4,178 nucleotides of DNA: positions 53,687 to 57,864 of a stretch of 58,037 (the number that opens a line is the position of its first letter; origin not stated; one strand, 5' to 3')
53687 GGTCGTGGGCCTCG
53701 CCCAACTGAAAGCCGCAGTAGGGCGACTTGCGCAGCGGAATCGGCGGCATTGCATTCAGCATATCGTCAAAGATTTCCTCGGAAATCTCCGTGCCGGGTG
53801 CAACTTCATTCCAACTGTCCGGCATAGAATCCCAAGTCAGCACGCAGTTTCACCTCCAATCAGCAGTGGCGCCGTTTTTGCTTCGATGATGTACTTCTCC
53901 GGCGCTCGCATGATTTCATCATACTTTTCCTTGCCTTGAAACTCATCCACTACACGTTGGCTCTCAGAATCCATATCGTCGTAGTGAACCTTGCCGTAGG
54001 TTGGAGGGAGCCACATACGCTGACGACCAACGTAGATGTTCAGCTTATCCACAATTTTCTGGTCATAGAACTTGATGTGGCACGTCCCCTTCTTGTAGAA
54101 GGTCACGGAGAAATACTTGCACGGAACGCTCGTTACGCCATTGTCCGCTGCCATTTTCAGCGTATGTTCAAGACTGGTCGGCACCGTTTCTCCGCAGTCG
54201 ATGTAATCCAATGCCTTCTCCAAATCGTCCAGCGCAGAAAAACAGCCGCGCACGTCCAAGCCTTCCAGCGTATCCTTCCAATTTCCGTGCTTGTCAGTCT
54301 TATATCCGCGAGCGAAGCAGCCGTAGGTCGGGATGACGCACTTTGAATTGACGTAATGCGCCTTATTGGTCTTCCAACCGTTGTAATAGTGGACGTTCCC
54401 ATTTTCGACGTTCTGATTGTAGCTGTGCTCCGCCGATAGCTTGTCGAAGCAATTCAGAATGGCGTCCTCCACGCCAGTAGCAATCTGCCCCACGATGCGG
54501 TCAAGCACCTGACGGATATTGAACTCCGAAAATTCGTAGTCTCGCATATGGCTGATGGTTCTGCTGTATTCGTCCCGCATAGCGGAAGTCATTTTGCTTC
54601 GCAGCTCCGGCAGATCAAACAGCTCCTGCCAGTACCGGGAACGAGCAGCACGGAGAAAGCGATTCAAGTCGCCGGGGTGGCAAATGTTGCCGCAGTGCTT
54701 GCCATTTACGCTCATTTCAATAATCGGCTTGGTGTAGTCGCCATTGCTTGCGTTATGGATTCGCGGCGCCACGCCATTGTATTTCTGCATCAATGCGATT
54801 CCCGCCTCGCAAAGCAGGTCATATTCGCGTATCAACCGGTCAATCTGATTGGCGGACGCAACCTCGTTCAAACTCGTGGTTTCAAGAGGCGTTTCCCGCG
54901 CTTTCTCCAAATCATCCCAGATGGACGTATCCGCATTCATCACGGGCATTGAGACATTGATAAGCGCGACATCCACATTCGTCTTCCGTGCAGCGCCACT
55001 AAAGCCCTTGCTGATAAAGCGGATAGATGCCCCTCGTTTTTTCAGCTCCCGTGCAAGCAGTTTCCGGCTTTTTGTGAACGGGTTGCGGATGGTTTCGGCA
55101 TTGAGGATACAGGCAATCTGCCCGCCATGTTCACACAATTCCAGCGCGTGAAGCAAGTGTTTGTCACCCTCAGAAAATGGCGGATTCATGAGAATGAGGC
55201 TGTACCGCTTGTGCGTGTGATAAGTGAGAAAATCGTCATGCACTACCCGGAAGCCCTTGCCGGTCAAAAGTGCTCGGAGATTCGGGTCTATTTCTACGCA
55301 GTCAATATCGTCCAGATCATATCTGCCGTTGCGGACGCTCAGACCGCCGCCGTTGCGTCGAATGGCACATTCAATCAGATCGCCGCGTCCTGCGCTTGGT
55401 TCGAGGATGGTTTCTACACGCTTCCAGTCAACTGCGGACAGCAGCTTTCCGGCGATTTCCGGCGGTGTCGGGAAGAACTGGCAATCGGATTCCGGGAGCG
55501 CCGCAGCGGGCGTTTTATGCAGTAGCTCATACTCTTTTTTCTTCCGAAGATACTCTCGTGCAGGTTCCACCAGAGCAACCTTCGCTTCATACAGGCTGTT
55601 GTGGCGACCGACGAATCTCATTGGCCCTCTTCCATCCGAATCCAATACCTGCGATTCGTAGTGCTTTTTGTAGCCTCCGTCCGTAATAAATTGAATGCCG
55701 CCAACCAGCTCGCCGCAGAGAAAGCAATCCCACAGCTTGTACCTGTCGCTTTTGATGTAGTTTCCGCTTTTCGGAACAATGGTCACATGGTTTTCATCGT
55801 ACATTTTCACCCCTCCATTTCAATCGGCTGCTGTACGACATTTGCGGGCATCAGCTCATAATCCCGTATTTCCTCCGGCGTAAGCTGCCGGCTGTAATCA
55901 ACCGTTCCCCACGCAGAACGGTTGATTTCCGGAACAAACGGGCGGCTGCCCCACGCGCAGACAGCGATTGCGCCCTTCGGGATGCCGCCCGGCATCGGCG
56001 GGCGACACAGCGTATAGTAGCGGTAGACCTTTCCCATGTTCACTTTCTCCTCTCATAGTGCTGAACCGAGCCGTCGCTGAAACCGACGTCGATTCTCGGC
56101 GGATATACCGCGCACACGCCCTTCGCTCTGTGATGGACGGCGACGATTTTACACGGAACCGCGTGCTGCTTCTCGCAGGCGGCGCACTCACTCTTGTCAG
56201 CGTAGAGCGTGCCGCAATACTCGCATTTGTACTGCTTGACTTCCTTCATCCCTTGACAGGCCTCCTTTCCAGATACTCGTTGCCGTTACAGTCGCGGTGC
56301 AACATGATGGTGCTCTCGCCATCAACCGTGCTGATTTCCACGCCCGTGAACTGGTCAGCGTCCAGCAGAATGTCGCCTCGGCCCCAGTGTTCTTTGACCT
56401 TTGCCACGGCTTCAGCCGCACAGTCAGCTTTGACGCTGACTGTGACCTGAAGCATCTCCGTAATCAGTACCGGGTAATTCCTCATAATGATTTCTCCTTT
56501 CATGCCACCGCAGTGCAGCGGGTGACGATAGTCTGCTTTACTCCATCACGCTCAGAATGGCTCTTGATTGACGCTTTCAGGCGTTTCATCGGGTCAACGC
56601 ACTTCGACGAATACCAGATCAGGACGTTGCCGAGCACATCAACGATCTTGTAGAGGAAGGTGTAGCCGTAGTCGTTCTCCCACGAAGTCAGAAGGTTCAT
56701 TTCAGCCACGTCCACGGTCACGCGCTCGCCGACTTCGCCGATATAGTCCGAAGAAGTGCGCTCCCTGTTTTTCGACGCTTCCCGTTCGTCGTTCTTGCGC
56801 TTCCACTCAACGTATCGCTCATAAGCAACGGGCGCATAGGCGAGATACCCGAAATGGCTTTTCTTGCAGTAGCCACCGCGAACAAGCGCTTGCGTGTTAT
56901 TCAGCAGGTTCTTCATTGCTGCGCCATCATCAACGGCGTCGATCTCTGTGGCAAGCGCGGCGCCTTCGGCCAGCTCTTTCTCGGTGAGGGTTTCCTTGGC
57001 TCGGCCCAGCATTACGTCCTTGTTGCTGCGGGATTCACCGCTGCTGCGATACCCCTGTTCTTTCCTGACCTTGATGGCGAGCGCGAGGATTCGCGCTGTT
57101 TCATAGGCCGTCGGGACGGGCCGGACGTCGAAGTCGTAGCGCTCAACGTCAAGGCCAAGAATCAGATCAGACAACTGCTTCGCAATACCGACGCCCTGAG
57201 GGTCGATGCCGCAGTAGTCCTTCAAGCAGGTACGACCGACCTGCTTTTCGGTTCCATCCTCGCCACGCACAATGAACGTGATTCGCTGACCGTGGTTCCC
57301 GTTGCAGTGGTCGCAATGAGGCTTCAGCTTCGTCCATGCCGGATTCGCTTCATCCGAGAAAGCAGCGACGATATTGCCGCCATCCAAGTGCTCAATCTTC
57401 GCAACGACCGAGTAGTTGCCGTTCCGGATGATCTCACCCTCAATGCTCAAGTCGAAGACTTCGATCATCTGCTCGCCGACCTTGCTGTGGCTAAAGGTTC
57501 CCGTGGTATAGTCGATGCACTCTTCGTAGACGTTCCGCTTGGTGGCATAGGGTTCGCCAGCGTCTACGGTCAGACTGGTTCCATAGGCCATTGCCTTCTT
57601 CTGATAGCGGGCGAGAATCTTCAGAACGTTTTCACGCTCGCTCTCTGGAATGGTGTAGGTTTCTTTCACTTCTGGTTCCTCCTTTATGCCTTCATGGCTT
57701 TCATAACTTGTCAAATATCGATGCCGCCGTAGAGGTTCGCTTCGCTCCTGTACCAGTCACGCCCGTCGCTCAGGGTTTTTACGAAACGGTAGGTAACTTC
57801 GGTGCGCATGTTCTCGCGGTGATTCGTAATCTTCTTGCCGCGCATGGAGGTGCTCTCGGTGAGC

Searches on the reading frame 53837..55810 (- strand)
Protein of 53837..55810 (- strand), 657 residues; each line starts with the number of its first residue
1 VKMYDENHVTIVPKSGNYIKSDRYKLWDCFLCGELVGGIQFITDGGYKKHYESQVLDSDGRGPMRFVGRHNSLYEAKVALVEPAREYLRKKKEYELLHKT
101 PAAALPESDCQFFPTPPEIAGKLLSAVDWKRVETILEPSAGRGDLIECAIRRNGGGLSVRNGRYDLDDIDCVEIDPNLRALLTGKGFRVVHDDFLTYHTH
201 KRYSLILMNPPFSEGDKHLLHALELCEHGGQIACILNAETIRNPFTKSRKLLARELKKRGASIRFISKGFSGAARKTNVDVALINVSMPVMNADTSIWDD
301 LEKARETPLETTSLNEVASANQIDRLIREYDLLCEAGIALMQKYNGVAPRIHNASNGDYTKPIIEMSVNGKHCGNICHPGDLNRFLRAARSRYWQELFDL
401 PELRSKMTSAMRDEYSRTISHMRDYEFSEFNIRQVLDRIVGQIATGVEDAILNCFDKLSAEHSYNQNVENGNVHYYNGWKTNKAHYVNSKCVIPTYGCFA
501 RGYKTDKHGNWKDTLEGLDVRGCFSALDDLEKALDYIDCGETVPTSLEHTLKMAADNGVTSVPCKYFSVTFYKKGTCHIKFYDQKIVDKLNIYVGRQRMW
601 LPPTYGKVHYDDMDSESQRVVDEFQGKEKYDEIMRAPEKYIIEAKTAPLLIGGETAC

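Call 41: search_protein_families(library=pfam, proteins=[window:53837-55810:-], max_evalue=0.001)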
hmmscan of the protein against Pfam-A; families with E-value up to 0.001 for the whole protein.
window:53837-55810:- (657 aa): 2 families
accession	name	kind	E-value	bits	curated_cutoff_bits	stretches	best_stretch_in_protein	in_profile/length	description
PF13708.11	DUF4942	-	3.1e-31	109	25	1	389-598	4-188/190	Domain of unknown function (DUF4942)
PF05869.16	Dam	-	0.00069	19.8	28.1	0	187-291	45-148/169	DNA N-6-adenine-methyltransferase (Dam)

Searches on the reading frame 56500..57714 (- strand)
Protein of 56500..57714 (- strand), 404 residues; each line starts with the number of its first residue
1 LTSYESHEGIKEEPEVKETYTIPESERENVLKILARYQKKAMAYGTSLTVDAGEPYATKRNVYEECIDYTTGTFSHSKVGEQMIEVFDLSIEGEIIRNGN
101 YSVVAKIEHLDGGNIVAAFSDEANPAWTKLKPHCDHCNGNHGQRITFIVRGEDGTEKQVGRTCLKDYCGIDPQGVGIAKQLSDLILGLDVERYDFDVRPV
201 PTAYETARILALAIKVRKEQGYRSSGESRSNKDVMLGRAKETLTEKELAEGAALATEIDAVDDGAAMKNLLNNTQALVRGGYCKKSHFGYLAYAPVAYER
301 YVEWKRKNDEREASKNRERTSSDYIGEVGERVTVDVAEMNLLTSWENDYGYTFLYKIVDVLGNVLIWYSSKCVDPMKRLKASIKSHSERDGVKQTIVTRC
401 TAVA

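Call 41: search_protein_families(library=pfam, proteins=[window:56500-57714:-], max_evalue=0.001)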
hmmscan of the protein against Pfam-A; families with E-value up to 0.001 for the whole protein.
window:56500-57714:- (404 aa): 0 families

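Call 42: find_encoding_contigs(protein=window:56500-57714:-, flank=10000, max_places=5)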
Protein window:56500-57714:- (404 aa): no gene with exactly this product is on record in the collection.
